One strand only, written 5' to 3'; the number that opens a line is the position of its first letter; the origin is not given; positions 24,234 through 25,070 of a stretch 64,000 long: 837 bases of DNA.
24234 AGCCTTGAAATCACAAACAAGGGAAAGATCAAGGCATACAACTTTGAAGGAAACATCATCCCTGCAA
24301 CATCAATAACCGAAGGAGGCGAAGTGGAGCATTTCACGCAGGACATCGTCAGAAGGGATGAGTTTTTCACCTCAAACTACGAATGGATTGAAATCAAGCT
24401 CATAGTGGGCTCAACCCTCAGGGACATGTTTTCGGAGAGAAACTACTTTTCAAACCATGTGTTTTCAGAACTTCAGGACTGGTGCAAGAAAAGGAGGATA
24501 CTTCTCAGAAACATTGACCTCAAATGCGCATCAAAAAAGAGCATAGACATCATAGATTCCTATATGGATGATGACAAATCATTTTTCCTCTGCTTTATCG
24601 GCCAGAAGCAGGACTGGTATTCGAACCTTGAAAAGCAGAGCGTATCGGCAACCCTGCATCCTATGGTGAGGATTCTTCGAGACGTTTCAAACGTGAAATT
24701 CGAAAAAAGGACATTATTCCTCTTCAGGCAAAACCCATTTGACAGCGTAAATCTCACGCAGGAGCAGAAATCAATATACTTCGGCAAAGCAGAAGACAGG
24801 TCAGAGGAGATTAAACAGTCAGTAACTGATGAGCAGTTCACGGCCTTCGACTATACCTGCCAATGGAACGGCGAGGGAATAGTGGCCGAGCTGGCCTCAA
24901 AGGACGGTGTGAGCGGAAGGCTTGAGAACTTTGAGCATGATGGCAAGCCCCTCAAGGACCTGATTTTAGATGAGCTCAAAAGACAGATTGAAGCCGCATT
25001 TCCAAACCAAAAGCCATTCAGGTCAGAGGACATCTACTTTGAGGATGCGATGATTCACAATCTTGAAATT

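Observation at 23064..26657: STAND NTPase fused to two cytoplasmic copies of the adhesin-like 'head' module: a possible integrated decoy or sensor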

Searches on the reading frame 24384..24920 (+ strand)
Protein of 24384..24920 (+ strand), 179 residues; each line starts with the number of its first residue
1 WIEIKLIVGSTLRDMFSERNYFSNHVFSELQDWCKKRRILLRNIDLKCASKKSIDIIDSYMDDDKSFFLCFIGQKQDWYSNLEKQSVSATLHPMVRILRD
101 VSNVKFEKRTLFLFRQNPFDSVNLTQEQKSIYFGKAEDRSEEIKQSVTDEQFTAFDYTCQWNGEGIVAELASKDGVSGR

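Call 105: search_solved_structures(query=window:24384-24920:+, max_evalue=1, show_alignments=1)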
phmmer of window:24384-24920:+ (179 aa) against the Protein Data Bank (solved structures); distinct sequences matched with E-value up to 1: 29.
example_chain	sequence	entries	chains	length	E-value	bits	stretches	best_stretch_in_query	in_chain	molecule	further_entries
11gz_A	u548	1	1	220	0.00016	24.5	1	1-48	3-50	Telomerase protein component 1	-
1fmv_A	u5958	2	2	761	0.045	16.6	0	21-60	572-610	MYOSIN II HEAVY CHAIN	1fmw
3mkd_A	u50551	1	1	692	0.045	16.5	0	21-60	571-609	Myosin-2 heavy chain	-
1mmd_A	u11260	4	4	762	0.05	16.4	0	21-60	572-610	MYOSIN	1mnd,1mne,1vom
1mmn_A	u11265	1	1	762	0.051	16.4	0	21-60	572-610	MYOSIN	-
1mmg_A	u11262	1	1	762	0.051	16.4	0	21-60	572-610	MYOSIN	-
1lvk_A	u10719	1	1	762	0.055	16.3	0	21-60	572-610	MYOSIN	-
1mma_A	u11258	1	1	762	0.056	16.2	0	21-60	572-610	MYOSIN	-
2y0r_X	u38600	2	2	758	0.058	16.2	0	21-60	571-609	MYOSIN-2 HEAVY CHAIN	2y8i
2y9e_X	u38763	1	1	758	0.059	16.2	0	21-60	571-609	MYOSIN-2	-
1w9l_A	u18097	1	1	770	0.059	16.2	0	21-60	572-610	MYOSIN II HEAVY CHAIN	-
1d0x_A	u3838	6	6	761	0.059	16.2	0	21-60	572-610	MYOSIN S1DC MOTOR DOMAIN | MYOSIN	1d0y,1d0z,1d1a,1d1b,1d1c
1yv3_A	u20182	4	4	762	0.06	16.2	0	21-60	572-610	Myosin II heavy chain | Myosin-2 heavy chain, non muscle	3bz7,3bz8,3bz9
1w9i_A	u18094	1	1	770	0.06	16.2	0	21-60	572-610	MYOSIN II HEAVY CHAIN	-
3myh_X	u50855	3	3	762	0.06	16.1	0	21-60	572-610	Myosin-2 heavy chain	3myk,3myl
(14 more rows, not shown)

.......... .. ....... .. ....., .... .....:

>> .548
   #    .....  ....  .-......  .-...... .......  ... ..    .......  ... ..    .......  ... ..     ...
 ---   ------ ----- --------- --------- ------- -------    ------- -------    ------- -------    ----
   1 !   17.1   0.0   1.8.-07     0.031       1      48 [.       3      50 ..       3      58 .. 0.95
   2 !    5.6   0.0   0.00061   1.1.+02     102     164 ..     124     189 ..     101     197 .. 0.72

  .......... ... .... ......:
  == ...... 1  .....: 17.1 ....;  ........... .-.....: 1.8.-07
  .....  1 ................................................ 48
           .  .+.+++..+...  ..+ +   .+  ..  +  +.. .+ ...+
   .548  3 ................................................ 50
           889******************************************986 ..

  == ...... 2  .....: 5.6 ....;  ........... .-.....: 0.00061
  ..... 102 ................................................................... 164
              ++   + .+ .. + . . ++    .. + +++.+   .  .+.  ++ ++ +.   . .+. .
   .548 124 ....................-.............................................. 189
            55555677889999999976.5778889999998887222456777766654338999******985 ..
